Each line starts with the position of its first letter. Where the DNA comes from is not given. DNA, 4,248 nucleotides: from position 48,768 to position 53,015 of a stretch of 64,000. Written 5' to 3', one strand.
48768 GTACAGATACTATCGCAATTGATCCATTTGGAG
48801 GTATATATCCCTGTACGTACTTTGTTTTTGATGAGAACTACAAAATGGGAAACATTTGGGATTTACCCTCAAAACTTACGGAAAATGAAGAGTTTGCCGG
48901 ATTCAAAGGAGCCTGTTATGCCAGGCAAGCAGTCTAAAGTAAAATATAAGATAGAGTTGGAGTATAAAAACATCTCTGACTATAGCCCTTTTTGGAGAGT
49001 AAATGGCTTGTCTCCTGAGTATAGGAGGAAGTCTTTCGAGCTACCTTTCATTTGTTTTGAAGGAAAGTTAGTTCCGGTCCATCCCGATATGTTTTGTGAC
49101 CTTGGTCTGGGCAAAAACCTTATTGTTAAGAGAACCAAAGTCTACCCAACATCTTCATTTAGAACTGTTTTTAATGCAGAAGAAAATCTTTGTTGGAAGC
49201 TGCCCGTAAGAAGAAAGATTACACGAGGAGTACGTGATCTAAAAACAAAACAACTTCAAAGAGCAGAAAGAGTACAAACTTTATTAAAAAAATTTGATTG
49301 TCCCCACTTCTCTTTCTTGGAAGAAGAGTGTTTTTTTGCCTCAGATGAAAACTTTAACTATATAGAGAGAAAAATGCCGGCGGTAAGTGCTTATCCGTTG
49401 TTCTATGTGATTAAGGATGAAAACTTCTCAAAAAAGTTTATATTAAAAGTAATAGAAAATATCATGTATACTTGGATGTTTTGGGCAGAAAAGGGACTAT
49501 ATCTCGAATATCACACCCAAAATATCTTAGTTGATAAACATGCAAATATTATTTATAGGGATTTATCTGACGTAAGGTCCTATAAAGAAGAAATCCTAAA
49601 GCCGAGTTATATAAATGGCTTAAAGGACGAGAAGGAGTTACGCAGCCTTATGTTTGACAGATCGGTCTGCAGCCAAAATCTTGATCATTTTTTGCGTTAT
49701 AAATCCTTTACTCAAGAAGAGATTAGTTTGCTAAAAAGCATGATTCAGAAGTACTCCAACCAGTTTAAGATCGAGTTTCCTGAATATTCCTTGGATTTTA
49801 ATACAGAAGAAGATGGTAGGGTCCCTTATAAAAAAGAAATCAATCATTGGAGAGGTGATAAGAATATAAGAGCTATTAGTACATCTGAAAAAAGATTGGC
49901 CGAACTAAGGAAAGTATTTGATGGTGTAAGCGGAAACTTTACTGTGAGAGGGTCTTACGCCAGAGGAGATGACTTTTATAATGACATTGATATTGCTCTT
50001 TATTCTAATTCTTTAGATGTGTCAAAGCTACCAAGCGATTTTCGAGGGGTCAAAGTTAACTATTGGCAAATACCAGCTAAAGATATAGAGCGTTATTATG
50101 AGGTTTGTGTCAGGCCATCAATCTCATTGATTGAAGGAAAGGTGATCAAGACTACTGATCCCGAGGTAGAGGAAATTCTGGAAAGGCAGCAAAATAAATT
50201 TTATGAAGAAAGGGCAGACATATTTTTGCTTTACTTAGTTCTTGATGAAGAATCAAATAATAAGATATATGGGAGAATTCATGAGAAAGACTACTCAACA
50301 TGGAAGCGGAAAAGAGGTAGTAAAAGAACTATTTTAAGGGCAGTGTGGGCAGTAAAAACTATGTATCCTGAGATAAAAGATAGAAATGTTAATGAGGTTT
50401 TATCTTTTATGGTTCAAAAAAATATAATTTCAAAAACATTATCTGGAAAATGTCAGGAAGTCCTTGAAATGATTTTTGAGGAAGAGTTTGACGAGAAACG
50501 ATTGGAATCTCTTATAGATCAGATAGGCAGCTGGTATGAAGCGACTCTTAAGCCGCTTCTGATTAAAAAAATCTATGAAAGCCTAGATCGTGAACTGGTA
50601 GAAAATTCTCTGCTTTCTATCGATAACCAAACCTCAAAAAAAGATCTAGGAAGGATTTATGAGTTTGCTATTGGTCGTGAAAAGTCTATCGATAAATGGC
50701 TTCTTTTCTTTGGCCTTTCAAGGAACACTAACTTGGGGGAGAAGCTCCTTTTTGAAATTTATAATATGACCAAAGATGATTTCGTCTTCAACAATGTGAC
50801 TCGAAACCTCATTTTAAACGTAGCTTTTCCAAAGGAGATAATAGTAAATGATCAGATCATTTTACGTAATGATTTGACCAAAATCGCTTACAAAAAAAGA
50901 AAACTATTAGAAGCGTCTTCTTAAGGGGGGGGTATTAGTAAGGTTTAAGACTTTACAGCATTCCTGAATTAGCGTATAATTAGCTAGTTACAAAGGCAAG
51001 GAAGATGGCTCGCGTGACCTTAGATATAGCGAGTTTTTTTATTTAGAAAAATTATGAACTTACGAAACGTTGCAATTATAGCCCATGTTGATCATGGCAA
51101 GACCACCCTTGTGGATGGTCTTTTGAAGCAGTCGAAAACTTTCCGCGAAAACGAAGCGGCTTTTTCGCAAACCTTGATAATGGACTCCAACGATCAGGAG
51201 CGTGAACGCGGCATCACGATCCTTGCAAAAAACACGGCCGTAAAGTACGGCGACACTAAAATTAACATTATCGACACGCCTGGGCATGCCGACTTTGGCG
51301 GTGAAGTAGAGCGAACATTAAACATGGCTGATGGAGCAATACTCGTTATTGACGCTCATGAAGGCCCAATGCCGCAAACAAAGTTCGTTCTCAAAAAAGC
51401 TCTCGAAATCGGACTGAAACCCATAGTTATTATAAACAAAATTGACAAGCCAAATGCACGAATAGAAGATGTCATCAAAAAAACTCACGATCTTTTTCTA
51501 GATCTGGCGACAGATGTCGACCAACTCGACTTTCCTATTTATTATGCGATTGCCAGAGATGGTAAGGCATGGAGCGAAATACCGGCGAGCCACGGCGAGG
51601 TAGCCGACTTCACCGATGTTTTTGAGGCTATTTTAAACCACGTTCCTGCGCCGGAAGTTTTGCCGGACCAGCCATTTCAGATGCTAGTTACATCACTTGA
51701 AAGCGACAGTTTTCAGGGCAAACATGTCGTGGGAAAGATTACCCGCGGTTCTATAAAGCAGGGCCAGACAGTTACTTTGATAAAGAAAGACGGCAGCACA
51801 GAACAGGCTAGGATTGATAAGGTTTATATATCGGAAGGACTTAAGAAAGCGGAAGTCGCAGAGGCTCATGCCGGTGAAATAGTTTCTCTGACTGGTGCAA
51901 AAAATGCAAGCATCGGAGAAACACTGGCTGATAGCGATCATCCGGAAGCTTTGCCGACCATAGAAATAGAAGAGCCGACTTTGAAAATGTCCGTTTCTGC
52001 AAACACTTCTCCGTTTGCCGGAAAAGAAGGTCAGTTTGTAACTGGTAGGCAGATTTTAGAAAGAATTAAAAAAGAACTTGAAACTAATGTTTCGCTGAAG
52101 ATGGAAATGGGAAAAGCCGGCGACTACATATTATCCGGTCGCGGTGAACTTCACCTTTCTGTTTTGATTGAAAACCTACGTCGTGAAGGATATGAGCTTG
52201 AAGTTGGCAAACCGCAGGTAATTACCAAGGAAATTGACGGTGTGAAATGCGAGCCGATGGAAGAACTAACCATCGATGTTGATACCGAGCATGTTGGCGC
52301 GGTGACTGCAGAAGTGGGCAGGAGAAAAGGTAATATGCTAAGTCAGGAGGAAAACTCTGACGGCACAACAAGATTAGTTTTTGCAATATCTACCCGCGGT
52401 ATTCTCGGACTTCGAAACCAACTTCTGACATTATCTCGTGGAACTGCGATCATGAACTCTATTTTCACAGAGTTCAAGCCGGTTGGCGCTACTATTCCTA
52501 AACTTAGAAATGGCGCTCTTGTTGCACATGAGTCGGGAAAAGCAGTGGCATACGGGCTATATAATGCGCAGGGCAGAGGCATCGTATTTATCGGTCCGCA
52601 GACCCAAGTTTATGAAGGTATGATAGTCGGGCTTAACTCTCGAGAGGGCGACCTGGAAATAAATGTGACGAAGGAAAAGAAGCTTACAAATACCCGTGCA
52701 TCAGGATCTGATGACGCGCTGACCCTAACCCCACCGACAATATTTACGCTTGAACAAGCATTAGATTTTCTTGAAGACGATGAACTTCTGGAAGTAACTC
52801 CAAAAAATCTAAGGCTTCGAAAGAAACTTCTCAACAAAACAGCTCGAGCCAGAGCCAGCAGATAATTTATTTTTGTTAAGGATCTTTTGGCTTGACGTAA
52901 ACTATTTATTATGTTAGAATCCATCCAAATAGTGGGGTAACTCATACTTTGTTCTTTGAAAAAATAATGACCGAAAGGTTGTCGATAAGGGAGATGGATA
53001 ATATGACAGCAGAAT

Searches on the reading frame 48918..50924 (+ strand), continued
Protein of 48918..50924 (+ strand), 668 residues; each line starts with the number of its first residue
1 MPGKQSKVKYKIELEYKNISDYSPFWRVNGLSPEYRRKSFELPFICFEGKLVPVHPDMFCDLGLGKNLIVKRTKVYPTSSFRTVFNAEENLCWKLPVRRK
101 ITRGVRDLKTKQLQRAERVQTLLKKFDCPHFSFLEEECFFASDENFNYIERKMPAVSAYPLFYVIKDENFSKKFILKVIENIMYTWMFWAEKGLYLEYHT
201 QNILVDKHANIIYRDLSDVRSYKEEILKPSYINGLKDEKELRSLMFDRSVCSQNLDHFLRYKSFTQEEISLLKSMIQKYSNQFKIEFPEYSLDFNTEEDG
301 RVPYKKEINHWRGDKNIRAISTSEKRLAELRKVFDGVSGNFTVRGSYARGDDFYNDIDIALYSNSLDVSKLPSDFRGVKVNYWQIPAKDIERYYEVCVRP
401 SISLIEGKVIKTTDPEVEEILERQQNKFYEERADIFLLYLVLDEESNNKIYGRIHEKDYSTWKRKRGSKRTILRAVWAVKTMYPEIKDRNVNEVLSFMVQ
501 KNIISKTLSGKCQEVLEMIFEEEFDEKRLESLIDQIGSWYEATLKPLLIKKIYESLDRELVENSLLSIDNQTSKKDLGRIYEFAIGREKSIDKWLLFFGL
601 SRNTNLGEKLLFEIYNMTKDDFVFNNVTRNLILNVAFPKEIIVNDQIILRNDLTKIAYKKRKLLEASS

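Call 70: search_protein_families(library=pfam, proteins=[P0104, P0107, P0113, P0137, P0150, P0118, P0140, P0152, P0159, P0233], max_evalue=0.01)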
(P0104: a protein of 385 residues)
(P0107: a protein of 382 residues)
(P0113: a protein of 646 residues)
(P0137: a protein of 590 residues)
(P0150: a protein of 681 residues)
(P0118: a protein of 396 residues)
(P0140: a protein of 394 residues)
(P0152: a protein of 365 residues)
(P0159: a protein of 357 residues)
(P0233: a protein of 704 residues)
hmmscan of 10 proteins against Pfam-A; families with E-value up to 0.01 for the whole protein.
P0104 (385 aa): 2 families
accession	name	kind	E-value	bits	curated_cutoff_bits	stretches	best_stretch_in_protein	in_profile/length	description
PF01909.29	NTP_transf_2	-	3e-07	31.2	21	1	68-122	2-47/93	Nucleotidyltransferase domain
PF18765.7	Polbeta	-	2.3e-06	28.1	26.9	1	68-122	1-55/93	Polymerase beta, Nucleotidyltransferase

P0107 (382 aa): 3 families
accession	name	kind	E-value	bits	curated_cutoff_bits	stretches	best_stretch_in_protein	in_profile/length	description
PF18765.7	Polbeta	-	2.9e-06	27.8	26.9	1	60-114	5-60/93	Polymerase beta, Nucleotidyltransferase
PF01909.29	NTP_transf_2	-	9.6e-06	26.4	21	1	59-139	5-85/93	Nucleotidyltransferase domain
PF22600.2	MTPAP-like_central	-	0.0072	16.9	27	1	32-137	6-108/139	Poly(A) RNA polymerase, mitochondrial-like, central palm domain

P0113 (646 aa): 2 families
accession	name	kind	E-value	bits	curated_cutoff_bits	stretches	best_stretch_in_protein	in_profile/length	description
PF08282.18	Hydrolase_3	-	2.6e-16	60.6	20.9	2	124-235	132-246/255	haloacid dehalogenase-like hydrolase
PF01909.29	NTP_transf_2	-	0.0053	17.6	21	0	338-366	19-45/93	Nucleotidyltransferase domain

P0137 (590 aa): 5 families
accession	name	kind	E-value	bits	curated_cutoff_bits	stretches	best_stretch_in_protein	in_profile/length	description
PF13302.13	Acetyltransf_3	-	2.1e-31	109.9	25.4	1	4-143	1-137/138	Acetyltransferase (GNAT) domain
PF00583.31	Acetyltransf_1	-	1e-09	39.1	20.7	1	44-143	21-116/116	Acetyltransferase (GNAT) family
PF13420.13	Acetyltransf_4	-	2.4e-08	34.6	24.3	1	7-162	1-153/155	Acetyltransferase (GNAT) domain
PF18765.7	Polbeta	-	7.2e-05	23.3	26.9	1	249-308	5-65/93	Polymerase beta, Nucleotidyltransferase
PF01909.29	NTP_transf_2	-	0.00087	20.1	21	1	255-287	12-43/93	Nucleotidyltransferase domain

P0150 (681 aa): 4 families
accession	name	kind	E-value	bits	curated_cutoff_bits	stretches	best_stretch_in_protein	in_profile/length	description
PF00685.33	Sulfotransfer_1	-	7.2e-14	52.2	22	1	3-207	2-186/255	Sulfotransferase domain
PF13469.12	Sulfotransfer_3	-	1.6e-07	32.2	27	0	3-34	1-31/216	Sulfotransferase family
PF18765.7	Polbeta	-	5e-06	27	26.9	1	378-463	11-90/93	Polymerase beta, Nucleotidyltransferase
PF01909.29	NTP_transf_2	-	7.9e-05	23.4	21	1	383-437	17-78/93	Nucleotidyltransferase domain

P0118 (396 aa): 2 families
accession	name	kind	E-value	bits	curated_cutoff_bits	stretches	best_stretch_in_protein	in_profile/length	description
PF04183.18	IucA_IucC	-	2.5e-12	47.3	25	1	93-205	124-237/239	IucA / IucC family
PF06276.17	FhuF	-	0.00022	22.2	25.2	1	250-330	19-92/161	Ferric iron reductase FhuF-like transporter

P0140 (394 aa): 2 families
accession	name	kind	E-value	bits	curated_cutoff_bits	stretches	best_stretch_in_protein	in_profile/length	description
PF06276.17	FhuF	-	4.7e-08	34.1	25.2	1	250-360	22-126/161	Ferric iron reductase FhuF-like transporter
PF04183.18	IucA_IucC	-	3.3e-05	24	25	1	87-155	112-181/239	IucA / IucC family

P0152 (365 aa): 0 families

P0159 (357 aa): 2 families
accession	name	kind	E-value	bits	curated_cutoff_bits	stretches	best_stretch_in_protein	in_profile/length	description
PF04183.18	IucA_IucC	-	0.00061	19.9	25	1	83-183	125-238/239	IucA / IucC family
PF06276.17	FhuF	-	0.0062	17.5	25.2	0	222-266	23-64/161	Ferric iron reductase FhuF-like transporter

P0233 (704 aa): 2 families
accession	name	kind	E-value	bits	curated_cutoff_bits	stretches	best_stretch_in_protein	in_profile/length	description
PF00685.33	Sulfotransfer_1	-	1e-15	58.3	22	1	9-212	2-189/255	Sulfotransferase domain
PF13469.12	Sulfotransfer_3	-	1e-08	36.1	27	0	95-209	124-213/216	Sulfotransferase family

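Call 71: find_encoding_contigs(protein=P0118, flank=6000, max_places=3)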
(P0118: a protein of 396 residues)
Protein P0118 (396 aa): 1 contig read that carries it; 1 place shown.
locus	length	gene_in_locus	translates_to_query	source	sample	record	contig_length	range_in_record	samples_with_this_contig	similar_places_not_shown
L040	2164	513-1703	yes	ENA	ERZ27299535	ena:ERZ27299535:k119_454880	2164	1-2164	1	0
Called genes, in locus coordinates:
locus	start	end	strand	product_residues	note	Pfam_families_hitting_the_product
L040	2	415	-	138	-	?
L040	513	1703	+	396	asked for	PF04183:IucA_IucC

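Call 74: find_encoding_contigs(protein=P0104, flank=6000, max_places=3)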
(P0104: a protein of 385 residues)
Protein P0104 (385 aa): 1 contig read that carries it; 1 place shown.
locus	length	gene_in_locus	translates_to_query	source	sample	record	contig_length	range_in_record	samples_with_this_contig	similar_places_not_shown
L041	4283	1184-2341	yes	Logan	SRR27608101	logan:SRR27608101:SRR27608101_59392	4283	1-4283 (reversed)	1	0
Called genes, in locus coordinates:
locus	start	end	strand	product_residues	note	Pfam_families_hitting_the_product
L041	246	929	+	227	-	-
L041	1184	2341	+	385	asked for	PF01909:NTP_transf_2 (weak), PF18765:Polbeta (weak)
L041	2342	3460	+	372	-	-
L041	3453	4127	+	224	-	PF03575:Peptidase_S51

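Call 75: find_encoding_contigs(protein=P0140, flank=6000, max_places=3)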
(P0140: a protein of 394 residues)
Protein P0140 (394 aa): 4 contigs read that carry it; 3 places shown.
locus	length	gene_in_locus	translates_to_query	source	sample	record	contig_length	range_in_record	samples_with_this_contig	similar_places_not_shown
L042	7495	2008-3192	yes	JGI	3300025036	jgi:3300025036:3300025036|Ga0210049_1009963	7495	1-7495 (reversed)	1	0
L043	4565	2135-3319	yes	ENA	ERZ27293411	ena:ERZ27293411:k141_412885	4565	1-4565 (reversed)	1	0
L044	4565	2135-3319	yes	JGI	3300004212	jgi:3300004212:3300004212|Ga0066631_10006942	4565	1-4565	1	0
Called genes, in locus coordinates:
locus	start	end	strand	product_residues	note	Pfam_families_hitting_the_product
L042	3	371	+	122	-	?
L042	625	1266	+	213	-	-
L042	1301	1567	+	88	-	-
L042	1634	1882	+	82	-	-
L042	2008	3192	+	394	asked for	PF04183:IucA_IucC (faint), PF06276:FhuF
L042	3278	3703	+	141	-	-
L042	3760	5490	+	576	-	PF01807:Zn_ribbon_DnaG, PF08275:DNAG_N, PF01751:Toprim, PF13155:Toprim_2, PF13362:Toprim_3 (weak), PF13662:Toprim_4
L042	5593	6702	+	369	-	PF03979:Sigma70_r1_1 (weak), PF00140:Sigma70_r1_2, PF04542:Sigma70_r2, PF04539:Sigma70_r3, PF04545:Sigma70_r4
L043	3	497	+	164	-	?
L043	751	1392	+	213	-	-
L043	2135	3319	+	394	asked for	PF04183:IucA_IucC (faint), PF06276:FhuF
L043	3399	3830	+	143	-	-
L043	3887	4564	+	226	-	?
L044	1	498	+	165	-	?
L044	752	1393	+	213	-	-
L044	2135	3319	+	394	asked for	PF04183:IucA_IucC (faint), PF06276:FhuF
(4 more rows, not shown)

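Call 82: search_protein_families(library=ncbifam, proteins=[P0007, L006:5998-6927:+], max_evalue=0.01)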
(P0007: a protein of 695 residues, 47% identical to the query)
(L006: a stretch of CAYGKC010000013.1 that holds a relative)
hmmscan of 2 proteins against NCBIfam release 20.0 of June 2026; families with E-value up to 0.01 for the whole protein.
P0007 (695 aa): 0 families

L006:5998-6927:+ (309 aa): 0 families

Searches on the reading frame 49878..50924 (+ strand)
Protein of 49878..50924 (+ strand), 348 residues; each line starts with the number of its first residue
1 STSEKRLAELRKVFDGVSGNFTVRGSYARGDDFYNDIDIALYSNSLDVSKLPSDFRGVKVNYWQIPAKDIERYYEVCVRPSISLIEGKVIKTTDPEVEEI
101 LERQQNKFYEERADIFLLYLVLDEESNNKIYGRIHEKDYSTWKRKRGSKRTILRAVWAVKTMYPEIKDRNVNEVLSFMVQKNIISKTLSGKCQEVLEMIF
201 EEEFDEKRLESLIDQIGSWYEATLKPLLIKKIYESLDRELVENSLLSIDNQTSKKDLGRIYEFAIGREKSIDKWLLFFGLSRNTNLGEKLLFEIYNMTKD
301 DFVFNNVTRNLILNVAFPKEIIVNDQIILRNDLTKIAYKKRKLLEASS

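Call 43: search_protein_families(library=pfam, proteins=[window:49878-50924:+], max_evalue=0.1)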
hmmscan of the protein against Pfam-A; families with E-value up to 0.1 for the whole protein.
window:49878-50924:+ (348 aa): 1 family
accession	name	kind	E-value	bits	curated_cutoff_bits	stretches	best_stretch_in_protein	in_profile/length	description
PF01909.29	NTP_transf_2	-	0.026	15.3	21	1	19-83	15-76/93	Nucleotidyltransferase domain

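Call 85: find_homologous_proteins(query=window:49878-50924:+, max_evalue=0.001)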
Query window:49878-50924:+: 3443 candidates shared short words with the query, none scored E <= 0.001.

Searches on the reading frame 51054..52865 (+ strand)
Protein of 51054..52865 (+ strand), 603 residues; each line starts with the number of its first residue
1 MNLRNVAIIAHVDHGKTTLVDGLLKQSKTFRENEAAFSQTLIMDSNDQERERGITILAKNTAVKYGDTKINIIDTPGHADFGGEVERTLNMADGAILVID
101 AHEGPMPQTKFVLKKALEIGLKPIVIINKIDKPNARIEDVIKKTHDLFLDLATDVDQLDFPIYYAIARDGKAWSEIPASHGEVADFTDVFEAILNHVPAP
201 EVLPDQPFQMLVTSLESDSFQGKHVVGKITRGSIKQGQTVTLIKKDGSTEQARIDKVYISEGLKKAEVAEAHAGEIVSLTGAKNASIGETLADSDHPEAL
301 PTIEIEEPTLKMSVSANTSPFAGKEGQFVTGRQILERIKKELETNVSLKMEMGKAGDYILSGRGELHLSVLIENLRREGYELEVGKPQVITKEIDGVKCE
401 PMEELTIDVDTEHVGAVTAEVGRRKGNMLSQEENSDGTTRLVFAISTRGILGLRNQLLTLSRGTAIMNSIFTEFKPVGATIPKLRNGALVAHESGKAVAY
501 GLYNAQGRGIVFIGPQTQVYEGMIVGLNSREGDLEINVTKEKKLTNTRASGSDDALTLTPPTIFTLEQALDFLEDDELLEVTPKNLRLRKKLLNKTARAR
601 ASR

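Call 38: search_protein_families(library=pfam, proteins=[window:51054-52865:+], max_evalue=0.001)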
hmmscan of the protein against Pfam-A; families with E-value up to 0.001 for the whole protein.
window:51054-52865:+ (603 aa): 7 families
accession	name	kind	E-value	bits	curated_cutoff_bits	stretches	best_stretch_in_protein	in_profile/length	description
PF00009.33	GTP_EFTU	-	1.8e-55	187.9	26.5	1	2-198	2-187/188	Elongation factor Tu GTP binding domain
PF21018.2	BipA_C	-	6.8e-45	151.8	23.8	1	486-594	1-109/110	TypA/BipA C-terminal domain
PF00679.30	EFG_C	-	3.5e-18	65.8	27.9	1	398-480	2-84/89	Elongation factor G C-terminus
PF03144.31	GTP_EFTU_D2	-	3.8e-10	40.5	30.3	1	222-292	1-73/73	Elongation factor Tu domain 2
PF22042.2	EF-G_D2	-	7.7e-08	32.8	27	1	207-292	1-82/84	Elongation factor G domain 2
PF01926.29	MMR_HSR1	-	5.5e-06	26.9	21.9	1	47-129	25-113/113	50S ribosome-binding GTPase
PF14492.12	EFG_III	-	1.7e-05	25.3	27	1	336-385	23-74/75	Elongation Factor G, domain III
